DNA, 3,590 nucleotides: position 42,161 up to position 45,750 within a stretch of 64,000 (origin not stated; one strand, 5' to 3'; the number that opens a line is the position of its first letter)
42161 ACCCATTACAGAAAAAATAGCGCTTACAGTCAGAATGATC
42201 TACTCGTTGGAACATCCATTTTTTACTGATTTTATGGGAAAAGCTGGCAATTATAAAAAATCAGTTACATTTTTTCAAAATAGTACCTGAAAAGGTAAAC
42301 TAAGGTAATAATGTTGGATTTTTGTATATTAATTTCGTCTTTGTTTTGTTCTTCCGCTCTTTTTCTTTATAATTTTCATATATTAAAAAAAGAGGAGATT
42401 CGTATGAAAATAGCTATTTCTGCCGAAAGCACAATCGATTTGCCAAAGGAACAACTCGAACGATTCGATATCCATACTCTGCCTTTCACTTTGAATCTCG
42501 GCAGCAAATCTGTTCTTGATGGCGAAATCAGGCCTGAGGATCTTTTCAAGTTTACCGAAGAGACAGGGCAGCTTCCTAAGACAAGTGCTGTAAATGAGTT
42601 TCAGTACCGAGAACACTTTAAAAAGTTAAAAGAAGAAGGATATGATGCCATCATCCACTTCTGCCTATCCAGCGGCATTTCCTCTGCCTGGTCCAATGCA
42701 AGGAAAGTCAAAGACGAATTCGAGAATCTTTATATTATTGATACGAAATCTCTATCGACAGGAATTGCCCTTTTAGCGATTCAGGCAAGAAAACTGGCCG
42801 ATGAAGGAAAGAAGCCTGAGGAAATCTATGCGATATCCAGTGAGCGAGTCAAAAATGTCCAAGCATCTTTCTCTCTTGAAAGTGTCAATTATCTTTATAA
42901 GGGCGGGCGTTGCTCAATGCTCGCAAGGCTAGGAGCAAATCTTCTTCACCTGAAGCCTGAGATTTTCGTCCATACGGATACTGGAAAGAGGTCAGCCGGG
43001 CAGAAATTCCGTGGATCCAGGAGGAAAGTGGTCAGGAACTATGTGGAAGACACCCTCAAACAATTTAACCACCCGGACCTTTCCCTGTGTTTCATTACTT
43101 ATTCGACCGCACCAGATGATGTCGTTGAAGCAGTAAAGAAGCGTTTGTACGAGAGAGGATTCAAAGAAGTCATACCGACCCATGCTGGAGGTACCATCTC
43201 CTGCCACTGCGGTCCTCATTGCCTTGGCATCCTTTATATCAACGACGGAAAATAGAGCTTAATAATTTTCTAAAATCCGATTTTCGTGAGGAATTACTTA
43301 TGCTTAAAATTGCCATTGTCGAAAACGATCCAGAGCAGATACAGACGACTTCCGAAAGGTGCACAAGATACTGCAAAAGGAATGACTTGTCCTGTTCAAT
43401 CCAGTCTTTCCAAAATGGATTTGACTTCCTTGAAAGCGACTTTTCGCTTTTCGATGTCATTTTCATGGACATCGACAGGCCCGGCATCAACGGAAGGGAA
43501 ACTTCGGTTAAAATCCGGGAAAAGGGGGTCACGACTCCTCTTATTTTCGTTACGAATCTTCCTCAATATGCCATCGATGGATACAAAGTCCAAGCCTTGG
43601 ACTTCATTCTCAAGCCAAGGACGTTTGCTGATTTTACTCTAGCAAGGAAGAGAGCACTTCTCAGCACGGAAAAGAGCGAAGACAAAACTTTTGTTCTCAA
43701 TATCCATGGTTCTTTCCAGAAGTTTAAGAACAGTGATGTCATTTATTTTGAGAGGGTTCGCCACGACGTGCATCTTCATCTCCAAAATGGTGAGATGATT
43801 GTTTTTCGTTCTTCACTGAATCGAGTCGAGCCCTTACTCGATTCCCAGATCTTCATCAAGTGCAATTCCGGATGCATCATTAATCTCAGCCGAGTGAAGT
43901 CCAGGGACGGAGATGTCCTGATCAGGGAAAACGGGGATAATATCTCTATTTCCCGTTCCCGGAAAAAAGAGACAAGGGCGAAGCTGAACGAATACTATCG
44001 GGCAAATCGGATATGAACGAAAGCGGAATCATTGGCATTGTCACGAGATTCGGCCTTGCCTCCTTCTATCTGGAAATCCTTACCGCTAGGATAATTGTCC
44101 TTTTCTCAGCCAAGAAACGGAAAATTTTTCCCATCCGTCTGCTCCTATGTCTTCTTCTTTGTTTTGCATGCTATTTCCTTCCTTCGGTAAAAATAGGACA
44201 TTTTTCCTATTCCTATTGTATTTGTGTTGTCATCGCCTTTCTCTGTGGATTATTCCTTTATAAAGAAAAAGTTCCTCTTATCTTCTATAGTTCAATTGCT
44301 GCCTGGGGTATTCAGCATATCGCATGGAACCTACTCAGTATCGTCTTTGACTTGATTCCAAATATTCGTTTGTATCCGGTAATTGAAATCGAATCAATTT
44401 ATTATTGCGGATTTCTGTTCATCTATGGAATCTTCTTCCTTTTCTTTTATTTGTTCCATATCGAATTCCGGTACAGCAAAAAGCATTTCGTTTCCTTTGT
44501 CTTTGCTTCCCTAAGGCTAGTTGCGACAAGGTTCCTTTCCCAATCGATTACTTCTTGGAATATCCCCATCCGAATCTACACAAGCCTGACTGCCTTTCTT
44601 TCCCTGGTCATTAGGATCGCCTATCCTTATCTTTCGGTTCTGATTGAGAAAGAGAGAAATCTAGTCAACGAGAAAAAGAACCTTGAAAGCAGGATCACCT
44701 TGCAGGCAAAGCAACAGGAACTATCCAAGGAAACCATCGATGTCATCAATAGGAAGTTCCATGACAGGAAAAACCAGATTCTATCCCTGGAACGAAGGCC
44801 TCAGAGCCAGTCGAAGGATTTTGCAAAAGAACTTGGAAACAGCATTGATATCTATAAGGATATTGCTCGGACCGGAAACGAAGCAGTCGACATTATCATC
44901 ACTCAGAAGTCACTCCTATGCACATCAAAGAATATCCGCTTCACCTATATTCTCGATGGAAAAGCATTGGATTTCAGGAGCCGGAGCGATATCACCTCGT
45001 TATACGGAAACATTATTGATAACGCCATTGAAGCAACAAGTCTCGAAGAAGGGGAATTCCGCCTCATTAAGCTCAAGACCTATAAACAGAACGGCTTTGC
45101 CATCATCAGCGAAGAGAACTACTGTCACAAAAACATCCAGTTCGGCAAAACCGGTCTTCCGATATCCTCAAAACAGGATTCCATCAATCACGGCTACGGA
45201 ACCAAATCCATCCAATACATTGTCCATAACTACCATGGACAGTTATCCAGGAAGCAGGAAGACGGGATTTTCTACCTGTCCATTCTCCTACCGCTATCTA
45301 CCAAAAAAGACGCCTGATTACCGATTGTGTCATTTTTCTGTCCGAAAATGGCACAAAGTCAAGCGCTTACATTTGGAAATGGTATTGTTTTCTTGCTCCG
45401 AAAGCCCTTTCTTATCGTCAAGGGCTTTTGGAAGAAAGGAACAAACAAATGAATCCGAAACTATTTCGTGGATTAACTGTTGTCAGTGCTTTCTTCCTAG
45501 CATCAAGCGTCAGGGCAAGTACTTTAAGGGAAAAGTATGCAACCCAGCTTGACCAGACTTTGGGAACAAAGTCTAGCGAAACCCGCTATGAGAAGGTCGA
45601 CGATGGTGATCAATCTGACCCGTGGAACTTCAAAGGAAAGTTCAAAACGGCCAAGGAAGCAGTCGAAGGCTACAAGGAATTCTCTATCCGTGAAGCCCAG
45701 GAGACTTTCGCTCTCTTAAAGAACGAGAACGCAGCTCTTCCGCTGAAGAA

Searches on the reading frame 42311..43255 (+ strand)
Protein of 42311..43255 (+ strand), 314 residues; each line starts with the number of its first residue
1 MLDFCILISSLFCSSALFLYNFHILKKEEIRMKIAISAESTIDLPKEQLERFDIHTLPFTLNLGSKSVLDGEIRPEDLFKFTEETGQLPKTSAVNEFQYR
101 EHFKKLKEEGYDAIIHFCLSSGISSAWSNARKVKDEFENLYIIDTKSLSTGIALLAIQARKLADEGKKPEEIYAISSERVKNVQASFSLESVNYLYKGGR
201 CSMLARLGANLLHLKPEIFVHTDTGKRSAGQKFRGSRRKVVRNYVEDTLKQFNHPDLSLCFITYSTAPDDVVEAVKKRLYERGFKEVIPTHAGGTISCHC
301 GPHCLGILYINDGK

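Call 5: search_protein_families(library=pfam, proteins=[window:42311-43255:+])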
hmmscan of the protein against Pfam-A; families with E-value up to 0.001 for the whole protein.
window:42311-43255:+ (314 aa): 1 family
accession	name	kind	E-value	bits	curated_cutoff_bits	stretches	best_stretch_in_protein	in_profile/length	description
PF02645.21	DegV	-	2.5e-53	181.7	27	1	33-311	1-279/280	Uncharacterised protein, DegV family COG1307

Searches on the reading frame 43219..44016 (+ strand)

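Call 5: search_protein_families(library=pfam, proteins=[window:43219-44016:+])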
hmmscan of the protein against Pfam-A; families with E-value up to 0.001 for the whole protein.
window:43219-44016:+ (265 aa): 2 families
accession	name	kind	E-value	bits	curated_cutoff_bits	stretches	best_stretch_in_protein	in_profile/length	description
PF04397.21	LytTR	-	1.5e-12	48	22.6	1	170-256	7-97/98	LytTr DNA-binding domain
PF00072.30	Response_reg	-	1.8e-11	44.6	30.2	1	31-138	1-105/111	Response regulator receiver domain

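Call 71: search_protein_families(library=ncbifam, proteins=[window:43300-44016:+], max_evalue=0.001)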
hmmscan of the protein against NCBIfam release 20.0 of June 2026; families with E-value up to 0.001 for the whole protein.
window:43300-44016:+ (238 aa): 21 families
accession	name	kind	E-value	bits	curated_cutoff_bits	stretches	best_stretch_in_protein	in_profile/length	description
TIGR01387.1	cztR_silR_copR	subfamily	1.4e-09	38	279.2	1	33-169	24-156/218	heavy metal response regulator transcription factor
NF010684.1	PRK14084.1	equivalog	9.5e-09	35.3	375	1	50-112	46-108/254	response regulator transcription factor LytR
NF008677.0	PRK11697.1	equivalog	5.4e-08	32.5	246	1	52-120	49-118/238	two-component system response regulator BtsR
NF012227.0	AdeR_RR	equivalog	2.1e-07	30.7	340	1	21-135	27-140/239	efflux system response regulator transcription factor AdeR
NF040749.1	tetrathio_RR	equivalog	1.6e-06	27.9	290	1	28-131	20-126/191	tetrathionate respiration response regulator TtrR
NF052313.1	T9SS_RR_PorX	equivalog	2.3e-06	26.7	300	1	33-131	26-127/513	T9SS response regulator signal transducer PorX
NF041734.1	resp_reg_RppA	equivalog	2.8e-06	26.9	250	1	34-180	30-176/229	two-component system response regulator RppA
NF008469.0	PRK11361.1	equivalog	3e-06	26.2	714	1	51-130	49-131/461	acetoacetate metabolism transcriptional regulator AtoC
NF053854.1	RespRegPhoBBctds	equivalog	5.9e-06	25.8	270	1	38-129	29-123/225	two-component system response regulator PhoB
NF045991.1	RespRegCtrARhodob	equivalog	2.6e-05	24.1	350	1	40-128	33-123/224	response regulator transcription factor CtrA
NF007928.2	PRK10643.1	equivalog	2.9e-05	23.8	330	1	35-127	31-122/216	two-component system response regulator PmrA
NF006900.1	PRK09390.1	equivalog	3e-05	23.7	255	1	33-127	30-127/203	response regulator FixJ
NF007346.1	PRK09836.1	equivalog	3.1e-05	23.9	420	1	49-123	43-118/227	copper/silver response regulator transcription factor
NF041880.1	EPS_EpsF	equivalog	4.4e-05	22.2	900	1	51-106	40-100/492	response regulator EpsF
NF008296.0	PRK11083.1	equivalog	6.3e-05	22.5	273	1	37-151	33-148/228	two-component system response regulator CreB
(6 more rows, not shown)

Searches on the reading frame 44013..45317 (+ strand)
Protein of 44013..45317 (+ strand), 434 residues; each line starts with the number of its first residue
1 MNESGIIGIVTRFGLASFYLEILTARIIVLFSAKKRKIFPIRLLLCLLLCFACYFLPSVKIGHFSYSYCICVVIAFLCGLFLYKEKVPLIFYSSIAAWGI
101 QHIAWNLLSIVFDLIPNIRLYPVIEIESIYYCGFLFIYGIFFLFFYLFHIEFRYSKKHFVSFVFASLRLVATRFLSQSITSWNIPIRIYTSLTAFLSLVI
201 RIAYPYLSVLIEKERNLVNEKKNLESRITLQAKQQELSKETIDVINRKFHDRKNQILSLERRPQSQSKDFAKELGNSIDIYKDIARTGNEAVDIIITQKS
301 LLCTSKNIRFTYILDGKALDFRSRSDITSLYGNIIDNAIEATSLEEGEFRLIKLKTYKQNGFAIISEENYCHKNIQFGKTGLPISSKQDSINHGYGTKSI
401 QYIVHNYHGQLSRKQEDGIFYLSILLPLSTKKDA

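Call 5: search_protein_families(library=pfam, proteins=[window:44013-45317:+])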
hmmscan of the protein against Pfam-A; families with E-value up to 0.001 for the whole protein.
window:44013-45317:+ (434 aa): 1 family
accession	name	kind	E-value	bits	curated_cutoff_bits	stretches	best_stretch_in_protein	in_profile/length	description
PF14501.12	HATPase_c_5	-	6.2e-21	74.7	22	1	325-427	4-102/102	GHKL domain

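Call 27: find_homologous_proteins(query=window:44013-45317:+, max_evalue=1e-20)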
Query window:44013-45317:+ (434 aa): 259 proteins with E <= 1e-20 among 7326 candidates; the best 120 are listed.
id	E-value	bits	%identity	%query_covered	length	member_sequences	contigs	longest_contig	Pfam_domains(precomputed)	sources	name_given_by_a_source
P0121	1.2e-283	958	100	100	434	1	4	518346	PF14501.13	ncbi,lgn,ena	-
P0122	4.6e-252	854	89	100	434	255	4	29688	PF14501.13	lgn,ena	-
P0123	1.1e-195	669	69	100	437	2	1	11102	PF14501.13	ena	-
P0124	6.7e-187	640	67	100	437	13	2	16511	PF14501.13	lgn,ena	-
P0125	1.6e-154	533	56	100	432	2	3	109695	PF14501.13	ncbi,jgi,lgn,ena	-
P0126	2.1e-153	529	57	98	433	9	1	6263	PF14501.13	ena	-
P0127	4.3e-150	519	54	100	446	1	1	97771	PF14501.13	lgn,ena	-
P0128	6.2e-147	508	54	99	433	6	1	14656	PF14501.13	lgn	-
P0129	1.5e-145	504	53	100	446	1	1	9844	PF14501.13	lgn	-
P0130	1.7e-145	503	57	99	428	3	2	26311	PF14501.13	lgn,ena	-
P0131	3.4e-145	502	53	100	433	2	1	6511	PF14501.13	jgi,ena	jgi:signal transduction histidine kinase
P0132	7.6e-145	501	53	100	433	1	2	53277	PF14501.13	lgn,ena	-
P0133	1.2e-144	501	53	99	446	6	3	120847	PF14501.13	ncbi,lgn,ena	-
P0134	3.9e-144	499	53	99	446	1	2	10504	PF14501.13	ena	-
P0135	5.1e-143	495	53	99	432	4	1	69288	PF14501.13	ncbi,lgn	-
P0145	1.5e-136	474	51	99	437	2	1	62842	PF14501.13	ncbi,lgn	-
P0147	3.5e-117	410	48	97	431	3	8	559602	PF14501.13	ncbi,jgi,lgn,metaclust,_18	jgi:signal transduction histidine kinase|metaclust:\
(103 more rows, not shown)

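Call 28: find_encoding_contigs(protein=P0122, flank=4500, max_places=2)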
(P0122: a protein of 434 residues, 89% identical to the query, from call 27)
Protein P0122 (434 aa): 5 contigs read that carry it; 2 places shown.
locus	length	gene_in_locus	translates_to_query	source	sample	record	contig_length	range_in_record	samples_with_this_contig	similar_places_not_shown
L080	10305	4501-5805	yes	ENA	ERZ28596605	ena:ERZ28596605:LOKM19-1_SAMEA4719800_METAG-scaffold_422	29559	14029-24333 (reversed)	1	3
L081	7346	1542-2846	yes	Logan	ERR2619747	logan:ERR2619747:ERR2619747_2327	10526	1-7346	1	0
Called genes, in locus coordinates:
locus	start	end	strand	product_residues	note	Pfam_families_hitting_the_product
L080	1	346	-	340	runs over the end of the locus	PF00528:BPD_transp_1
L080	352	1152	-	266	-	PF00005:ABC_tran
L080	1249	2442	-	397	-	PF12974:Phosphonate-bd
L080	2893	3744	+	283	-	PF02645:DegV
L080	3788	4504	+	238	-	PF00072:Response_reg, PF04397:LytTR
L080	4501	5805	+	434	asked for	PF14501:HATPase_c_5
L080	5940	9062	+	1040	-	PF01915:Glyco_hydro_3_C, PF14310:Fn3-like, PF00933:Glyco_hydro_3 (faint)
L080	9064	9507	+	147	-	-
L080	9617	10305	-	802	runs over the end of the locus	PF00703:Glyco_hydro_2, PF02836:Glyco_hydro_2_C, PF16355:DUF4982, PF18565:Glyco_hydro2_C5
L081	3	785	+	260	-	?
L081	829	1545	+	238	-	PF00072:Response_reg, PF04397:LytTR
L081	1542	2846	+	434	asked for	PF14501:HATPase_c_5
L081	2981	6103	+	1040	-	PF01915:Glyco_hydro_3_C, PF14310:Fn3-like, PF00933:Glyco_hydro_3 (faint)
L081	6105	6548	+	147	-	-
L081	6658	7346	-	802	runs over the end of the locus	PF00703:Glyco_hydro_2, PF02836:Glyco_hydro_2_C, PF16355:DUF4982, PF18565:Glyco_hydro2_C5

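Call 29: find_encoding_contigs(protein=P0123, flank=4500, max_places=1)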
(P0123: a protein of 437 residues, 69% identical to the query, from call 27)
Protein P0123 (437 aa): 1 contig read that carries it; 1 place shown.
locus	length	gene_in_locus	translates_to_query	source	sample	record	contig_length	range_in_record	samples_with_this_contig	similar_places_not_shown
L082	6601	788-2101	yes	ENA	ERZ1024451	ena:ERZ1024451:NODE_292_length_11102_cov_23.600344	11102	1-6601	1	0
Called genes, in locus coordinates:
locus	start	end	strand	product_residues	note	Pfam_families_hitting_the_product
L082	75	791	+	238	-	PF00072:Response_reg, PF04397:LytTR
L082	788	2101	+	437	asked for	PF14501:HATPase_c_5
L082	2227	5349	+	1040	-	PF01915:Glyco_hydro_3_C, PF14310:Fn3-like, PF00933:Glyco_hydro_3 (faint)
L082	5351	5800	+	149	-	-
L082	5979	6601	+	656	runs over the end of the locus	PF07690:MFS_1 (faint), PF13347:MFS_2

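Call 30: find_encoding_contigs(protein=P0124, flank=4500, max_places=1)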
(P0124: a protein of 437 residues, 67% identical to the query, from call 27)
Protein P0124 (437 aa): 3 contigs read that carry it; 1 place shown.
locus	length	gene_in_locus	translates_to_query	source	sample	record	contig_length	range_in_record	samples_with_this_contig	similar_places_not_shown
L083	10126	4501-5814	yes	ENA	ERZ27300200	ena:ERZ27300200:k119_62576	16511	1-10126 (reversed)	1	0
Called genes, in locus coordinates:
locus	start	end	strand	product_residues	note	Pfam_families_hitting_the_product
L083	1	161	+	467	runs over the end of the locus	PF01554:MatE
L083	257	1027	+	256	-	PF13472:Lipase_GDSL_2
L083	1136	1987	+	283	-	PF02645:DegV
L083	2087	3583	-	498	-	PF04616:Glyco_hydro_43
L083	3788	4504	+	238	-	PF00072:Response_reg, PF04397:LytTR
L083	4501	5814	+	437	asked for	PF14501:HATPase_c_5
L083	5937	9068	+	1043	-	PF01915:Glyco_hydro_3_C, PF14310:Fn3-like, PF00933:Glyco_hydro_3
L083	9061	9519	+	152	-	-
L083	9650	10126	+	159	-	?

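Call 31: find_encoding_contigs(protein=P0125, flank=4500, max_places=1)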
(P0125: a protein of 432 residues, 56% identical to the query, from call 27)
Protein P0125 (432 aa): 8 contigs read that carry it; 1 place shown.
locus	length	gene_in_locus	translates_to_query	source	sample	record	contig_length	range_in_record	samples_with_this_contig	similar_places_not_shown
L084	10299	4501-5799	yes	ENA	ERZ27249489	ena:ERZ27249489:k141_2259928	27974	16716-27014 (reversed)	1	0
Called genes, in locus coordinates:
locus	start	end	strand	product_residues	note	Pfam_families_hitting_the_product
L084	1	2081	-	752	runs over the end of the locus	PF02901:PFL-like, PF01228:Gly_radical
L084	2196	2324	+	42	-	-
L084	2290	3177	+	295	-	PF02645:DegV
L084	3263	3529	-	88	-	-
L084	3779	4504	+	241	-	PF00072:Response_reg, PF04397:LytTR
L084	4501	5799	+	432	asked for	PF14501:HATPase_c_5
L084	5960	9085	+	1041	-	PF01915:Glyco_hydro_3_C, PF14310:Fn3-like, PF00933:Glyco_hydro_3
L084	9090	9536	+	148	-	-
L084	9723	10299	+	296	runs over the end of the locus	PF14397:ATPgrasp_ST (faint), PF02655:ATP-grasp_3 (weak), PF08443:RimK, PF02955:GSH-S_ATP (weak)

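Call 32: find_encoding_contigs(protein=P0127, flank=4500, max_places=1)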
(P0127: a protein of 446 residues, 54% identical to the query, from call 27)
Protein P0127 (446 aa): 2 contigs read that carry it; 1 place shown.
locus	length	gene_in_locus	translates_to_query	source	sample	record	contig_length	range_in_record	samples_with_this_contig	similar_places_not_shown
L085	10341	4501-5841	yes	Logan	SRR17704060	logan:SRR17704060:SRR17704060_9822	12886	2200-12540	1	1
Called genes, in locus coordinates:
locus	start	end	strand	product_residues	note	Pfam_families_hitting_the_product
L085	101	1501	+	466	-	PF01554:MatE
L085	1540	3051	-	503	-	PF06161:DUF975, PF06541:ABC_trans_CmpB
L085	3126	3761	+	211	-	PF02589:LUD_dom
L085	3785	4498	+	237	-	PF00072:Response_reg, PF04397:LytTR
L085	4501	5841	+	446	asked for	PF14501:HATPase_c_5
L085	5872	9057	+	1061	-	PF01915:Glyco_hydro_3_C, PF14310:Fn3-like, PF00933:Glyco_hydro_3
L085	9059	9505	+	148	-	-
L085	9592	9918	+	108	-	PF01050:MannoseP_isomer (weak), PF00190:Cupin_1, PF07883:Cupin_2, PF02311:AraC_binding (weak)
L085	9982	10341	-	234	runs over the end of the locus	?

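Call 33: find_encoding_contigs(protein=P0130, flank=4500, max_places=1)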
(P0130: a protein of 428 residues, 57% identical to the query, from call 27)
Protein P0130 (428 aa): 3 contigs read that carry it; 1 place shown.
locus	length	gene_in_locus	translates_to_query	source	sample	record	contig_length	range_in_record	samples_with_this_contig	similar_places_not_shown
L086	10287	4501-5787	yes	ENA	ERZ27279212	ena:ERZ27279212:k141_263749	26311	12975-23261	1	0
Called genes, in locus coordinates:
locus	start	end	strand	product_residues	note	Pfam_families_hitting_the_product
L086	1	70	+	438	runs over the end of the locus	PF14501:HATPase_c_5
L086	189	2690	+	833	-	PF00933:Glyco_hydro_3, PF01915:Glyco_hydro_3_C, PF14310:Fn3-like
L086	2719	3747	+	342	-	PF00535:Glycos_transf_2, PF13641:Glyco_tranf_2_3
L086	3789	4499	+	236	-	PF00072:Response_reg, PF04397:LytTR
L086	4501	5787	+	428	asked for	PF14501:HATPase_c_5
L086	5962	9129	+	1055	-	PF01915:Glyco_hydro_3_C, PF14310:Fn3-like, PF00933:Glyco_hydro_3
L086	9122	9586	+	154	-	-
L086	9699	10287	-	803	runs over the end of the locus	PF22666:Glyco_hydro_2_N2 (weak), PF02837:Glyco_hydro_2_N (weak), PF00703:Glyco_hydro_2, PF02836:Glyco_hydro_2_C, PF16355:DUF4982, PF18565:Glyco_hydro2_C5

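Call 34: find_encoding_contigs(protein=P0135, flank=4500, max_places=1)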
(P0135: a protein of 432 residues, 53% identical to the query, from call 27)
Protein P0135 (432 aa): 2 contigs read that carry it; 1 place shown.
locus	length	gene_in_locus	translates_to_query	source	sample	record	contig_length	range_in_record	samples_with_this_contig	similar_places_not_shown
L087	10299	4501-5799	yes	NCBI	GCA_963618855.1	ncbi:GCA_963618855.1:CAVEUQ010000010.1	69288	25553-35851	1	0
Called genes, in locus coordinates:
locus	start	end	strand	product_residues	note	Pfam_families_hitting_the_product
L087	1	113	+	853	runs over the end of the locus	PF00005:ABC_tran, PF13304:AAA_21 (faint), PF17912:OB_MalK (weak)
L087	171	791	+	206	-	-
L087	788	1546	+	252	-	-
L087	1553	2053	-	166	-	PF01243:PNPOx_N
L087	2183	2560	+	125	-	-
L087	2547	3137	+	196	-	PF00440:TetR_N, PF14278:TetR_C_8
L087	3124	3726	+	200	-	-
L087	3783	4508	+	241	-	PF00072:Response_reg, PF04397:LytTR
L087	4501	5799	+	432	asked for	PF14501:HATPase_c_5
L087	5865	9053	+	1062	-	PF01915:Glyco_hydro_3_C, PF14310:Fn3-like, PF00933:Glyco_hydro_3 (weak)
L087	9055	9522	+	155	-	-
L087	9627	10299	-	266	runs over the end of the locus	PF00106:adh_short, PF08659:KR, PF13561:adh_short_C2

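Call 35: find_encoding_contigs(protein=P0145, flank=4500, max_places=1)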
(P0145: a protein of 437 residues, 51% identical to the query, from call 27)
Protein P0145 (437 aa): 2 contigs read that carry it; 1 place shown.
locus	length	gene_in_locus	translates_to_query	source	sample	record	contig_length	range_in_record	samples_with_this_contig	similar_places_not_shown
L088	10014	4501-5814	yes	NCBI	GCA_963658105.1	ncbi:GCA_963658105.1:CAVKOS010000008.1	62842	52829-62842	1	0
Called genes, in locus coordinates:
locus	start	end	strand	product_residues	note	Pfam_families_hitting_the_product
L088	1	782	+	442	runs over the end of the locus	PF13173:AAA_14, PF13635:DUF4143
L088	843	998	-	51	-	-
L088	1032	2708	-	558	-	-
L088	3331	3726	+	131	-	-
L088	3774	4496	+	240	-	PF00072:Response_reg, PF04397:LytTR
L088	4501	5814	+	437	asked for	PF14501:HATPase_c_5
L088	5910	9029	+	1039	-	PF01915:Glyco_hydro_3_C, PF14310:Fn3-like, PF00933:Glyco_hydro_3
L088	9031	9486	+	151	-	-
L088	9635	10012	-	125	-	?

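Call 36: find_encoding_contigs(protein=P0147, flank=4500, max_places=1)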
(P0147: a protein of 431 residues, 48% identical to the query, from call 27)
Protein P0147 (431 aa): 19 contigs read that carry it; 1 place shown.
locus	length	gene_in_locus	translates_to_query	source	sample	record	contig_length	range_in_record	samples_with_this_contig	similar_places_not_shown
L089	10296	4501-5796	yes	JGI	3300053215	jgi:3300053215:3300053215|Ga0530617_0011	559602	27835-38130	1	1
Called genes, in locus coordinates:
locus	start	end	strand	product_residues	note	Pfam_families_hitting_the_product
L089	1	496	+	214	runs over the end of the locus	PF02518:HATPase_c, PF00072:Response_reg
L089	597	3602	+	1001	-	PF01915:Glyco_hydro_3_C, PF14310:Fn3-like (weak), PF00933:Glyco_hydro_3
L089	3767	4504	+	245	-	PF00072:Response_reg, PF04397:LytTR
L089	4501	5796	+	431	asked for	PF14501:HATPase_c_5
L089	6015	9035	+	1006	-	PF01915:Glyco_hydro_3_C, PF14310:Fn3-like, PF00933:Glyco_hydro_3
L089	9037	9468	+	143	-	-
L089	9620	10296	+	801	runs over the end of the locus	PF00703:Glyco_hydro_2 (weak), PF02836:Glyco_hydro_2_C, PF16355:DUF4982, PF18565:Glyco_hydro2_C5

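Call 44: find_related_loci(query=A2, collection=metagenome_contigs, flank=4000)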
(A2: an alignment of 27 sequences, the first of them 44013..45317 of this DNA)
Query A2 (434 aa) in metagenome_contigs; peptide patterns used: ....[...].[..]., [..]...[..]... (x = any residue, [..] = any of these).
600 stretches matched a pattern (row limit reached: there are more); 443 encode a relative of the query (tblastn E <= 1e-3); the best 80 are kept; 80 distinct loci.
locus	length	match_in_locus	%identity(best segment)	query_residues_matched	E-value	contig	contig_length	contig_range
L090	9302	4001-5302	88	1-434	0e+0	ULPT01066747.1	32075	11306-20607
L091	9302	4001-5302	67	1-434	0e+0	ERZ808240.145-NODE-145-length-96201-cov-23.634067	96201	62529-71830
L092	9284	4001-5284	53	1-428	2e-152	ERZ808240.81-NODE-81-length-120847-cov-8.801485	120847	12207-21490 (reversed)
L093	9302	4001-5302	67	1-434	0e+0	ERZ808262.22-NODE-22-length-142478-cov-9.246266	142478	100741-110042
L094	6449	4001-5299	44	1-434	4e-115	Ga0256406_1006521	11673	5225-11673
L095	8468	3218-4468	43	17-430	3e-106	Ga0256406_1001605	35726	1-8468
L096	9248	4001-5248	40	14-428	8e-100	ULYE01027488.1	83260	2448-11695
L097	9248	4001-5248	40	14-428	1e-99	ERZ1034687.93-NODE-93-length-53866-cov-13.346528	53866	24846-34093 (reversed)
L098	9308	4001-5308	40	1-432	1e-98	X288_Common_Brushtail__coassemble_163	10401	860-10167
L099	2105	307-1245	35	14-325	2e-59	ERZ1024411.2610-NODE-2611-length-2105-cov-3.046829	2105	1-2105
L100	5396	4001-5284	30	18-431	6e-56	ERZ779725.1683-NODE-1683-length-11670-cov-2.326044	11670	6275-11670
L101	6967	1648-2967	30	18-432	2e-55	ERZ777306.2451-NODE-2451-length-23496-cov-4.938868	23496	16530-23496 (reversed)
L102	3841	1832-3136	29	18-427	5e-54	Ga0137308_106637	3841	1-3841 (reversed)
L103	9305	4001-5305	30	18-427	2e-53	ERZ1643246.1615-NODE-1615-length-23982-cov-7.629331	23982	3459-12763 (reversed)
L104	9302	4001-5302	31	18-428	1e-51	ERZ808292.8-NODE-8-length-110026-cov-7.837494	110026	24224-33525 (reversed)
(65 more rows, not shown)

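Call 48: find_encoding_contigs(protein=P0121, flank=1000, max_places=3)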
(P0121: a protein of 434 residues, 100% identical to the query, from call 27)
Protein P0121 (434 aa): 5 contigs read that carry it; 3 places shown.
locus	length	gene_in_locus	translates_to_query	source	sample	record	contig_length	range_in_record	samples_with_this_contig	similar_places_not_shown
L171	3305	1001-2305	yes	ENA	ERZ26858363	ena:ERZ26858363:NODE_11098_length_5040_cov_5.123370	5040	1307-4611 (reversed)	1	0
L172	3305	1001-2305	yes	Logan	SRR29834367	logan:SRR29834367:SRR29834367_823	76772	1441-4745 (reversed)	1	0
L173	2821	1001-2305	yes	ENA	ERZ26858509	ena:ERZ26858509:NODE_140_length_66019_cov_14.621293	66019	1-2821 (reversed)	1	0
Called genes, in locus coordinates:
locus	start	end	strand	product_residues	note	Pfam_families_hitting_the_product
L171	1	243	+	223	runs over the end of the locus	?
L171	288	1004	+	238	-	PF00072:Response_reg, PF04397:LytTR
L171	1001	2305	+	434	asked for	PF14501:HATPase_c_5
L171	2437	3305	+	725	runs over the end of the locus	?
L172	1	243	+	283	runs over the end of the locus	PF02645:DegV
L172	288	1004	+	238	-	PF00072:Response_reg, PF04397:LytTR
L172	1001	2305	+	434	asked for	PF14501:HATPase_c_5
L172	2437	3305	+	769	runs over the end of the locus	?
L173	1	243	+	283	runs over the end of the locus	PF02645:DegV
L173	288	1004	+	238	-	PF00072:Response_reg, PF04397:LytTR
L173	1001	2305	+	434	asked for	PF14501:HATPase_c_5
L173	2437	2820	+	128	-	?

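Call 71: search_protein_families(library=ncbifam, proteins=[window:44013-45317:+], max_evalue=0.001)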
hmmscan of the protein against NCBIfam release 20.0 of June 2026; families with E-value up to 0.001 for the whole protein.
window:44013-45317:+ (434 aa): 0 families

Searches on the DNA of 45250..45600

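Call 65: search_rna_families(source=window, start=45250, end=45600, threshold=evalue, max_evalue=1)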
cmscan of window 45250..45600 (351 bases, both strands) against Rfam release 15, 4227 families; matches with E-value up to 1: 0.
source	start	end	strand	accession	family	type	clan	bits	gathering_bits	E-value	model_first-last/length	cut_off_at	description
